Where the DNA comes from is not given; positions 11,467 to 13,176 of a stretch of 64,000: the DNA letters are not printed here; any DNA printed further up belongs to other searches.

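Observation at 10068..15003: Complete non-pyrrolysine MttB-family corrinoid methyltransferase system (MtgA-like, corrinoid protein, MttB-like, RamA) in a flagellated spirochaete-like genome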

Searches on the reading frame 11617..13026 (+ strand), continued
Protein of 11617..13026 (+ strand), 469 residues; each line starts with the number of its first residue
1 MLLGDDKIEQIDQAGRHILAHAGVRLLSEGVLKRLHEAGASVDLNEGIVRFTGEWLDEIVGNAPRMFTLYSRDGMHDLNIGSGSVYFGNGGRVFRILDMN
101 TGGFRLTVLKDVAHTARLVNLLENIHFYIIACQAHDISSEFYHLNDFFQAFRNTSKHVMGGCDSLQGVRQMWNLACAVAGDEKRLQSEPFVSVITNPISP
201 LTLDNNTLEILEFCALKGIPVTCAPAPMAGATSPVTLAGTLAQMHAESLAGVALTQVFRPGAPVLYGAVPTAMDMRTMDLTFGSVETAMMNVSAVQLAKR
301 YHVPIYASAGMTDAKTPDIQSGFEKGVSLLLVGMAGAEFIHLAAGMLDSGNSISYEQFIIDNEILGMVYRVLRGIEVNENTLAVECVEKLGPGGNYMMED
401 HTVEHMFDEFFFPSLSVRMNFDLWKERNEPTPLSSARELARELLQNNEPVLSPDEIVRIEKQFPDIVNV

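Call 52: find_encoding_contigs(protein=P0072, flank=10000, max_places=2)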
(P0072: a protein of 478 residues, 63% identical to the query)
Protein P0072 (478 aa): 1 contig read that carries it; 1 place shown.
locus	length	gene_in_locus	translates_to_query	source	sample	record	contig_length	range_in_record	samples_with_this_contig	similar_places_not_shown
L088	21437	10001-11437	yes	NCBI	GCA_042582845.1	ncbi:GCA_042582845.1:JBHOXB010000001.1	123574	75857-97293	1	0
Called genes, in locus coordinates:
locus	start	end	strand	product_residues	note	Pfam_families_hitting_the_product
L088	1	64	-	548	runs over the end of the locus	PF00501:AMP-binding, PF13193:AMP-binding_C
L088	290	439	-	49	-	-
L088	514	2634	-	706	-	PF00384:Molybdopterin, PF01568:Molydop_binding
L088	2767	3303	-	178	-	PF00145:DNA_methylase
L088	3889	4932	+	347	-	PF09685:MamF_MmsF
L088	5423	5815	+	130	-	-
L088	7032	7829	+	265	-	PF00809:Pterin_bind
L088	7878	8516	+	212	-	PF02607:B12-binding_2, PF02310:B12-binding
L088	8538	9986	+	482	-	PF06253:MTTB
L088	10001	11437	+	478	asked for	PF06253:MTTB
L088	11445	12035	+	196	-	PF07796:DUF1638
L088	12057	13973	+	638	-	PF00111:Fer2, PF17651:Raco_middle, PF14574:RACo_C_ter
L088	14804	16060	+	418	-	PF00083:Sugar_tr (faint), PF07690:MFS_1, PF12832:MFS_1_like (weak), PF07690:MFS_1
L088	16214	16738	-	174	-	PF03773:ArsP_1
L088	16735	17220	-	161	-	PF03773:ArsP_1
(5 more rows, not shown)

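Call 54: search_protein_families(library=pfam, proteins=[L028:3544-4224:+, L014:5172-5873:-, L028:13998-15731:+, L028:15509-16555:+, L024:6201-7445:+, L024:8210-9133:+, L024:7455-8213:+, L024:9691-10884:+, L029:4205-5188:-, L047:18129-18863:+], max_evalue=0.0001)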
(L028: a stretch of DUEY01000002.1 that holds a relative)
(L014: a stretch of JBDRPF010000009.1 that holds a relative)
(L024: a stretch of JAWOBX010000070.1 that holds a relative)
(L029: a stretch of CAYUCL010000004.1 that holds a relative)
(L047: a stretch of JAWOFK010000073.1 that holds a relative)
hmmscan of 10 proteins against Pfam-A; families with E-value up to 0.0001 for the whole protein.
L028:3544-4224:+ (226 aa): 3 families
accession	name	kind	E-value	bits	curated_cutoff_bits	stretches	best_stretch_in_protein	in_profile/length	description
PF00005.33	ABC_tran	-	7.3e-37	127.5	25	1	22-169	2-136/137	ABC transporter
PF13304.12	AAA_21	-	1.7e-07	32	27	0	34-90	2-61/304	AAA domain, putative AbiEii toxin, Type IV TA system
PF02463.25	SMC_N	-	2.1e-07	31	40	0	127-215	122-212/220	RecF/RecN/SMC N terminal domain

L014:5172-5873:- (233 aa): 1 family
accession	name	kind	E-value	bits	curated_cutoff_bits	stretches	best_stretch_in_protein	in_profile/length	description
PF02965.22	Met_synt_B12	-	2e-08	34.4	25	1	148-196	196-246/273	Vitamin B12 dependent methionine synthase, activation domain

L028:13998-15731:+ (577 aa): 2 families
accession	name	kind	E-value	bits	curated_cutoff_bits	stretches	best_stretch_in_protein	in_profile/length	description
PF01855.24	POR_N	-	5.7e-51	173.9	27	1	214-451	2-230/231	Pyruvate flavodoxin/ferredoxin oxidoreductase, thiamine diP-bdg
PF01558.24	POR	-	7.1e-18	65.8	27.4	1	21-179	1-171/173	Pyruvate ferredoxin/flavodoxin oxidoreductase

L028:15509-16555:+ (348 aa): 1 family
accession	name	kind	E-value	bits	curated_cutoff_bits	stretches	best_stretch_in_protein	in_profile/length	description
PF02775.26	TPP_enzyme_C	-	2e-23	83.3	21.9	1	122-274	2-151/151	Thiamine pyrophosphate enzyme, C-terminal TPP binding domain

L024:6201-7445:+ (414 aa): 2 families
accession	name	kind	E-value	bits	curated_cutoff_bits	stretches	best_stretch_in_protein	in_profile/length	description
PF10143.14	PhosphMutase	-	3.1e-50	170.8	21.5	1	64-229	1-166/170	2,3-bisphosphoglycerate-independent phosphoglycerate mutase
PF01676.23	Metalloenzyme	-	1.6e-43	149.5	24.3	1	30-404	2-251/252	Metalloenzyme superfamily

L024:8210-9133:+ (307 aa): 2 families
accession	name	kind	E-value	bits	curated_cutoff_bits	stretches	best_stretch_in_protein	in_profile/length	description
PF01715.23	IPPT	-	8.3e-87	291.3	23.6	1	38-277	1-241/243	IPP transferase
PF01745.22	IPT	-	1.8e-06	28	20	1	5-54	3-52/233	Isopentenyl transferase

L024:7455-8213:+ (252 aa): 1 family
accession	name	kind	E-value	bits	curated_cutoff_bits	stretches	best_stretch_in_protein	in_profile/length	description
PF00121.24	TIM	-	7.1e-94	314.3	20.1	1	4-245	1-244/245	Triosephosphate isomerase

L024:9691-10884:+ (397 aa): 1 family
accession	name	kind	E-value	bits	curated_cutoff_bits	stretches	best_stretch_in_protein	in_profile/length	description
PF00155.27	Aminotran_1_2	-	5.5e-64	217.1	19.7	1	41-391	2-361/361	Aminotransferase class I and II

L029:4205-5188:- (327 aa): 1 family
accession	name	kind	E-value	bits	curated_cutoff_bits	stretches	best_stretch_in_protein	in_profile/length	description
PF02423.21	OCD_Mu_crystall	-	2.3e-97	326.2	24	1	8-314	2-312/314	Ornithine cyclodeaminase/mu-crystallin family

L047:18129-18863:+ (244 aa): 2 families
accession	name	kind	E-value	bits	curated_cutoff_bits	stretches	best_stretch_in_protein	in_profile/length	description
PF03641.19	Lysine_decarbox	-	1.1e-32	113.4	27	1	97-226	1-130/131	Possible lysine decarboxylase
PF18306.6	LDcluster4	-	1.4e-14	54.4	26.3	1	55-168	3-114/151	SLOG cluster4 family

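Call 82: predict_structure(alignment_id=A1)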
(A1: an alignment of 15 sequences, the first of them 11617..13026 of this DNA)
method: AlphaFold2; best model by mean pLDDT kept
length: 469 residues; sequences in the alignment: 15
mean_pLDDT: 57.9   pTM: 0.62
mean pLDDT of the five models: 57.9, 57.6, 52.8, 50.1, 49.2
residues with pLDDT >= 90: 41; 70-90: 103; 50-70: 114; < 50: 211
segments of 3 or more residues with pLDDT < 50: 84-151, 153-161, 197-199, 228-235, 271-284, 309-338, 340-372, 394-427, 429-433, 466-469
pLDDT, mean of each block of 10 residues (from residue 1): 73 90 88 93 91 91 80 59 45 29 34 46 40 40 44 47 65 66 67 52 78 83 55 53 83 91 76 35 54 78 68 34 40 42 32 30 42 55 60 42 34 31 43 50 62 74 55
secondary structure, 60 per line:
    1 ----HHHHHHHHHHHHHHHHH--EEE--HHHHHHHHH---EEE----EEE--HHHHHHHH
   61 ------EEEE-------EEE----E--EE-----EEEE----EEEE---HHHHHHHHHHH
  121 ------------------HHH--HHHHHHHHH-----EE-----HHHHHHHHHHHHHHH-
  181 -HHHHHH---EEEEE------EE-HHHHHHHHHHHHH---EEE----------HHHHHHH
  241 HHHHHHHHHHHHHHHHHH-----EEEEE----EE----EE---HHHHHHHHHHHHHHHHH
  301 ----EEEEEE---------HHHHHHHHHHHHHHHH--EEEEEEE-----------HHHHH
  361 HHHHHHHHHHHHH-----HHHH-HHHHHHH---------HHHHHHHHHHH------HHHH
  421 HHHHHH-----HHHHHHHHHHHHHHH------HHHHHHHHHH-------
elements in order: H5-21 E24-26 H29-37 E41-43 E48-50 H53-60 E67-70 E78-80 E95-98 E103-106 H110-120 H144-152 H165-179 H182-187 E191-195 H205-217 E221-223 H234-258 E264-268 H284-300 E305-310 H320-335 E338-344 H356-373 H379-382 H384-390 H400-410 H417-426 H432-446 H453-462

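Call 92: predict_structure(alignment_id=A2)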
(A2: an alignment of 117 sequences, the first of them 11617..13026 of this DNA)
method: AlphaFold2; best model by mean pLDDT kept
length: 469 residues; sequences in the alignment: 117
mean_pLDDT: 84.5   pTM: 0.89
mean pLDDT of the five models: 84.5, 82.9, 82.0, 81.1, 77.1
residues with pLDDT >= 90: 238; 70-90: 152; 50-70: 53; < 50: 26
segments of 3 or more residues with pLDDT < 50: 312-317, 344-353, 417-426
pLDDT, mean of each block of 10 residues (from residue 1): 85 98 96 97 95 97 97 94 85 63 78 89 88 80 94 95 94 97 96 92 96 98 89 90 97 98 93 73 72 93 84 50 73 87 46 52 78 89 91 82 76 57 51 73 84 94 93
secondary structure, 60 per line:
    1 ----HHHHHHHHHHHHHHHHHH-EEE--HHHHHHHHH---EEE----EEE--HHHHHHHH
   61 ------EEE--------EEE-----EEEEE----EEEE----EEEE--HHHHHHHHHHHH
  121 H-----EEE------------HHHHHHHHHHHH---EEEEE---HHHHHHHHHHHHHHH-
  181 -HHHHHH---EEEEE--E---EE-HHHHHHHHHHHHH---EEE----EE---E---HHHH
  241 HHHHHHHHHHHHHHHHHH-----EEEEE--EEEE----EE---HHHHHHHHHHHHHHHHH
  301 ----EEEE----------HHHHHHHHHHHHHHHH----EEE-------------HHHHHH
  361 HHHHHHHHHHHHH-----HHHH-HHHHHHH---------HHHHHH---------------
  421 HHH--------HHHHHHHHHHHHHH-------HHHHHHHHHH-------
elements in order: H5-22 E24-26 H29-37 E41-43 E48-50 H53-60 E67-69 E78-80 E86-90 E95-98 E103-106 H109-121 E127-129 H142-153 E157-161 H165-179 H182-187 E191-195 H205-217 E221-223 H237-258 E264-268 E271-274 H284-300 E305-308 H319-334 E339-341 H355-373 H379-382 H384-390 H400-405 H432-445 H453-462

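Call 94: fold_search(model_id=the predicted structure, library=pdb)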
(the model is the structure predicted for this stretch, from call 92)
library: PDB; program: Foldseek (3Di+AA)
matches with E <= 10: 1361; with E <= 0.001: 20
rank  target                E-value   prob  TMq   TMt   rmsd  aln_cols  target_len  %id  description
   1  2qne_A                9.8e-34  1.00  0.75  0.74  15.8       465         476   31  Crystal structure of putative methyltransferase (ZP_00558420.1) from Desulfitobacterium hafniense Y51 at 2.30 A resolu (released 2007-08-14)
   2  9yce_B                1.3e-33  1.00  0.75  0.74  15.8       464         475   30  Active site of MtgB, a glycine betaine methyltransferase from the MttB superfamily (released 2026-03-11)
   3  9yce_A                7.7e-33  1.00  0.75  0.74  15.8       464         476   30  Active site of MtgB, a glycine betaine methyltransferase from the MttB superfamily (released 2026-03-11)
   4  2qne_B                7.7e-33  1.00  0.75  0.74  15.8       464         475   30  Crystal structure of putative methyltransferase (ZP_00558420.1) from Desulfitobacterium hafniense Y51 at 2.30 A resolu (released 2007-08-14)
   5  7xcl_A                4.1e-31  1.00  0.75  0.71  15.5       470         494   30  Crystal structure of trimethylamine methyltransferase MttB from Methanosarcina barkeri at 2.5 A resolution (released 2023-01-18)
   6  7xcm_A                1.5e-30  1.00  0.74  0.70  15.5       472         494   30  Crystal structure of sulfite MttB structure at 3.2 A resolution (released 2023-01-18)
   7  7xcn_A                3.7e-30  1.00  0.74  0.71  15.5       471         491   30  Crystal structure of the MttB-MttC complex at 2.7 A resolution (released 2023-01-18)
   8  7xcm_C                4.3e-30  1.00  0.73  0.70  15.5       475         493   29  Crystal structure of sulfite MttB structure at 3.2 A resolution (released 2023-01-18)
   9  7xcl_C                5.1e-30  1.00  0.73  0.70  15.6       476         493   30  Crystal structure of trimethylamine methyltransferase MttB from Methanosarcina barkeri at 2.5 A resolution (released 2023-01-18)
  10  4yyc                  3.1e-29  1.00  0.76  0.74  14.9       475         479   27  Crystal structure of trimethylamine methyltransferase from Sinorhizobium meliloti in complex with unknown ligand (released 2015-04-08)
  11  1l2q                  1.7e-06  1.00  0.49  0.50  13.1       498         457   13  Crystal Structure of the Methanosarcina barkeri Monomethylamine Methyltransferase (MtmB) (released 2002-06-05)
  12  1tv2                  1.8e-06  1.00  0.48  0.49   9.4       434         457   13  Crystal structure of the hydroxylamine MtmB complex (released 2004-10-19)
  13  1nth                  2.2e-06  1.00  0.49  0.50  13.7       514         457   12  Crystal structure of the methanosarcina barkeri monomethylamine methyltransferase (MTMB) (released 2003-02-04)
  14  5voo_C                4.3e-04  1.00  0.39  0.60   9.2       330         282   14  Methionine synthase folate-binding domain with methyltetrahydrofolate from Thermus thermophilus HB8 (released 2018-01-17)
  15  1umy_A                6.3e-04  0.99  0.32  0.38  19.9       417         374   11  BHMT from rat liver (released 2004-05-06)
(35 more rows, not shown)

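Call 95: search_protein_representatives(alignment_id=A2)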
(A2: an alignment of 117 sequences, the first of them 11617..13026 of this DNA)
Query: 117 sequences, 478 profile positions. Proteins with E-value up to 0.001 (for the whole library): 11436; up to 1e-10: 6111; up to 1e-30: 2250. The best 150 are listed.
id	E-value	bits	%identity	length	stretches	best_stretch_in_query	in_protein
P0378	2.8e-254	860.4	-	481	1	1-477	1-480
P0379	1.9e-156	537.8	-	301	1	179-477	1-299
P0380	1.8e-147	508.2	-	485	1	8-472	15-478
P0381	3.3e-138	477.6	-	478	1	6-476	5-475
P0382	3.9e-135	467.5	-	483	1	6-477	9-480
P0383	7.0e-135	466.7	-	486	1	7-476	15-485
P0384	1.2e-133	462.6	-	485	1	7-474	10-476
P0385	2.7e-132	458.1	-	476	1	7-477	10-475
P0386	1.3e-129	449.3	-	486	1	7-472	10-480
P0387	1.0e-127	443.1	-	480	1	7-473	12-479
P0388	5.9e-127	440.5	-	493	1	7-472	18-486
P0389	2.0e-126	438.8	-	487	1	8-472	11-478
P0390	1.1e-125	436.3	-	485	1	7-476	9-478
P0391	7.9e-122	423.6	-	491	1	7-476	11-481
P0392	6.9e-119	413.9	-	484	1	7-472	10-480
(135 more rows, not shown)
